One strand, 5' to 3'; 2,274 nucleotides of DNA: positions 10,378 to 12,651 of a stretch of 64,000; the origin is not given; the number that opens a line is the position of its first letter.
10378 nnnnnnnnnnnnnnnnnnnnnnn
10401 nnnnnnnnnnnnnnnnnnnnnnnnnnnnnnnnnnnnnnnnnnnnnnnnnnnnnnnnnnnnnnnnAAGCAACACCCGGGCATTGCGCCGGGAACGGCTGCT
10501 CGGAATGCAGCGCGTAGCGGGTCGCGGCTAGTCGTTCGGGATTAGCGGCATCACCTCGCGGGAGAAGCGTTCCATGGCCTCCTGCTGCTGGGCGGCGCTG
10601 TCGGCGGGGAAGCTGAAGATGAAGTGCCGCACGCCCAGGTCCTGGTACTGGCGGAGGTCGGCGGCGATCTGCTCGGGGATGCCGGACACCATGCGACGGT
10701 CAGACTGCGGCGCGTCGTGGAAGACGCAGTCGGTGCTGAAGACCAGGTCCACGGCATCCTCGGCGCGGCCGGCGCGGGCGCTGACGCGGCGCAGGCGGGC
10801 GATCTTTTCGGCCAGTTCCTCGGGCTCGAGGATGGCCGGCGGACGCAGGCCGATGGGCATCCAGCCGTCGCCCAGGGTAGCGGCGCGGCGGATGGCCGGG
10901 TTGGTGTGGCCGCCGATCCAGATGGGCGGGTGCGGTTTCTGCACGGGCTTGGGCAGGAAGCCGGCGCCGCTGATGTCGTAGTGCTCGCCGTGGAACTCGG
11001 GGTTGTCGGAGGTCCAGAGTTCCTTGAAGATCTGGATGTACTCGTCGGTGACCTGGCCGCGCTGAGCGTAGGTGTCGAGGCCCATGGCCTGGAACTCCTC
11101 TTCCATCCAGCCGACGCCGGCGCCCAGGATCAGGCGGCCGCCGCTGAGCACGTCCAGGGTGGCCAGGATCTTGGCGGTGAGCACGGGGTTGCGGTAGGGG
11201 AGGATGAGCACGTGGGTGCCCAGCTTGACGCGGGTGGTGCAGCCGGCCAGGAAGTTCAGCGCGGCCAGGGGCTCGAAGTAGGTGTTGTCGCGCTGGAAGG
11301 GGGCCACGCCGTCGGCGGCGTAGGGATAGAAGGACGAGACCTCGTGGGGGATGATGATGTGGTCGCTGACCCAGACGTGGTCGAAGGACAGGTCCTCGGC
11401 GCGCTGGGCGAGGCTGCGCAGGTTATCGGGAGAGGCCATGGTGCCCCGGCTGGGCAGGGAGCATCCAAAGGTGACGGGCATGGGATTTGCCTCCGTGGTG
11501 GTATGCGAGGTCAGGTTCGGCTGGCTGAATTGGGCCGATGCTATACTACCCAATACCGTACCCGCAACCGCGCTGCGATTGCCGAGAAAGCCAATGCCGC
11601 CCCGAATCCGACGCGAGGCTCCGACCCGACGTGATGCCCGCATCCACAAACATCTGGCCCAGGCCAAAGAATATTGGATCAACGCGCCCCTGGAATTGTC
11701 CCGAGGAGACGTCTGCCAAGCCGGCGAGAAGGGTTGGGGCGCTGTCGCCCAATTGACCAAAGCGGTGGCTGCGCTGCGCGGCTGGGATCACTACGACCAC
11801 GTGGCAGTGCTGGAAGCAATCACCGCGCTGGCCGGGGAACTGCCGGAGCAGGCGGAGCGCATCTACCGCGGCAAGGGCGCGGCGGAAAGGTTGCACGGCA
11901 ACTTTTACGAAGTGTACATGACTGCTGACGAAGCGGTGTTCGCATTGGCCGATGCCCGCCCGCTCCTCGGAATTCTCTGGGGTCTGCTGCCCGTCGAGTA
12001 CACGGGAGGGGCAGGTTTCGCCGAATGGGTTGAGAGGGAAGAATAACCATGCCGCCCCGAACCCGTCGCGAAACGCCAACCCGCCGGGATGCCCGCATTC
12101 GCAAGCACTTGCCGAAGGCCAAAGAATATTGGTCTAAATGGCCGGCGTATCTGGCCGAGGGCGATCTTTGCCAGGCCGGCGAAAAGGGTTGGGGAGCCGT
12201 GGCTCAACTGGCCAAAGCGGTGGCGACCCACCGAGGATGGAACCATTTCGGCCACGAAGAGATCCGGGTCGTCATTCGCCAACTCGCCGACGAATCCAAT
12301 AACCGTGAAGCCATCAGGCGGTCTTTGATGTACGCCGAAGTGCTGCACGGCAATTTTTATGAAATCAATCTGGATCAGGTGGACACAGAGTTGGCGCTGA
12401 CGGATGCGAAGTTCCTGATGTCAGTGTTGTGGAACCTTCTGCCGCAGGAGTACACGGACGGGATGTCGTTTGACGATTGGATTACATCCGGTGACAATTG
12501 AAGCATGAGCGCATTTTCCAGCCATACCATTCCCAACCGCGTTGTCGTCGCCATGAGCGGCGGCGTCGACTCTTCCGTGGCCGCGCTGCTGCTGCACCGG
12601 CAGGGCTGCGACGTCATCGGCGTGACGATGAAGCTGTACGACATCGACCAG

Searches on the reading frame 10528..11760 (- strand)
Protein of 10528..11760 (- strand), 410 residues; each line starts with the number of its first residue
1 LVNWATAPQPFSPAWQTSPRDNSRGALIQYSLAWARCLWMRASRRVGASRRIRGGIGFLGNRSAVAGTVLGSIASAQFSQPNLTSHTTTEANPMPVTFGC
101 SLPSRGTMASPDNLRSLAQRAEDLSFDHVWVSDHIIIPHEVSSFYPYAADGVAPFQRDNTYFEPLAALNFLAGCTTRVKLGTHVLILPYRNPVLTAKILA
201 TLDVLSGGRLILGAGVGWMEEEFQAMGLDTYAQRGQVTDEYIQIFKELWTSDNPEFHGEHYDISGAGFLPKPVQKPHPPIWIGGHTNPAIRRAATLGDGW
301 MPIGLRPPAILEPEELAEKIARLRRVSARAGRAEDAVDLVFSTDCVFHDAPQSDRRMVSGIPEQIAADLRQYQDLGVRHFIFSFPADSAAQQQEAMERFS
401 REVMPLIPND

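Call 3: search_protein_families(library=pfam, proteins=[window:10528-11760:-], max_evalue=0.01)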
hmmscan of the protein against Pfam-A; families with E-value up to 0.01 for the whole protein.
window:10528-11760:- (410 aa): 1 family
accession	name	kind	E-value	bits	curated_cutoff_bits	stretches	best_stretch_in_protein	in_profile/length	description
PF00296.26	Bac_luciferase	-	1.1e-57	196.2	27.9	1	102-352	12-235/314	Luciferase-like monooxygenase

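Call 4: search_protein_families(library=ncbifam, proteins=[window:10528-11760:-], max_evalue=0.01)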
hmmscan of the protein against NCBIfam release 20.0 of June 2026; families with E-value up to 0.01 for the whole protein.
window:10528-11760:- (410 aa): 32 families (the best 25 are shown)
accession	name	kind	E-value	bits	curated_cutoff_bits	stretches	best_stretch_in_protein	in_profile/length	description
TIGR03619.1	F420_Rv2161c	subfamily_domain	1.5e-79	267.1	166.9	1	116-383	2-246/247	TIGR03619 family F420-dependent LLM class oxidoreductase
TIGR03560.1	F420_Rv1855c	subfamily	5.5e-44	150.6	231.4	1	112-337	13-222/227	TIGR03560 family F420-dependent LLM class oxidoreductase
TIGR03571.1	lucif_BA3436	subfamily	1.3e-33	116.6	303.9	1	96-406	11-303/304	TIGR03571 family LLM class oxidoreductase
TIGR03621.1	F420_MSMEG_2516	subfamily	1.4e-33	116.3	213.15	1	164-346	42-222/295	TIGR03621 family F420-dependent LLM class oxidoreductase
TIGR03854.1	F420_MSMEG_3544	hypoth_equivalog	2.6e-28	99.2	295.6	1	162-405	41-287/290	TIGR03854 family LLM class F420-dependent oxidoreductase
TIGR04021.1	LLM_DMSO2_sfnG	equivalog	1.3e-26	93.8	382.95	1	162-331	61-225/350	dimethylsulfone monooxygenase SfnG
NF001939.1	PRK00719.1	subfamily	1.3e-25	90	510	1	190-333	80-218/373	alkanesulfonate monooxygenase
TIGR03565.1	alk_sulf_monoox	equivalog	2.1e-24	86.2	518.2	1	189-333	79-218/346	FMNH2-dependent alkanesulfonate monooxygenase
TIGR04465.1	ArgArg_F420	equivalog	9e-20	71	470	1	64-301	12-233/364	F420-dependent hydroxymycolic acid dehydrogenase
TIGR03555.1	F420_mer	equivalog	4.4e-19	69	348.7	1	166-343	42-210/325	5,10-methylenetetrahydromethanopterin reductase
NF002619.0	PRK02271.1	equivalog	7.8e-19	68.1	276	1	164-339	42-207/329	5,10-methylenetetrahydromethanopterin reductase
TIGR03856.1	F420_MSMEG_2906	subfamily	1.4e-18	67.3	243.7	1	112-255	16-146/249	LLM class F420-dependent oxidoreductase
TIGR03559.1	F420_Rv3520c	subfamily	6.2e-18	64.9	335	1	161-308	36-194/325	LLM class F420-dependent oxidoreductase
TIGR04024.1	F420_NP1902A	hypoth_equivalog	7.7e-18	64.3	345.4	1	165-355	43-225/330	TIGR04024 family LLM class F420-dependent oxidoreductase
TIGR03557.1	F420_G6P_family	subfamily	4.3e-17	62.2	210.4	1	110-302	11-187/316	TIGR03557 family F420-dependent LLM class oxidoreductase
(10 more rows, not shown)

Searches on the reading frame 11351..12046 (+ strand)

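Call 3: search_protein_families(library=pfam, proteins=[window:11351-12046:+], max_evalue=0.01)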
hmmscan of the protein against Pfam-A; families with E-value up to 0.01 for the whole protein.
window:11351-12046:+ (231 aa): 1 family
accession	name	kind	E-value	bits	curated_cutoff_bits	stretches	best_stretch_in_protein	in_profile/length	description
PF05942.16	PaREP1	-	5.5e-12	46.1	24.4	1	101-202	2-111/115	Archaeal PaREP1/PaREP8 family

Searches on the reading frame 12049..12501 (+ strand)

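Call 3: search_protein_families(library=pfam, proteins=[window:12049-12501:+], max_evalue=0.01)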
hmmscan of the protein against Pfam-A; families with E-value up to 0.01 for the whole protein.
window:12049-12501:+ (150 aa): 1 family
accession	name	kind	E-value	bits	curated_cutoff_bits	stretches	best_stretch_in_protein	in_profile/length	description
PF05942.16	PaREP1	-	3.7e-11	43.4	24.4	1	21-120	3-111/115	Archaeal PaREP1/PaREP8 family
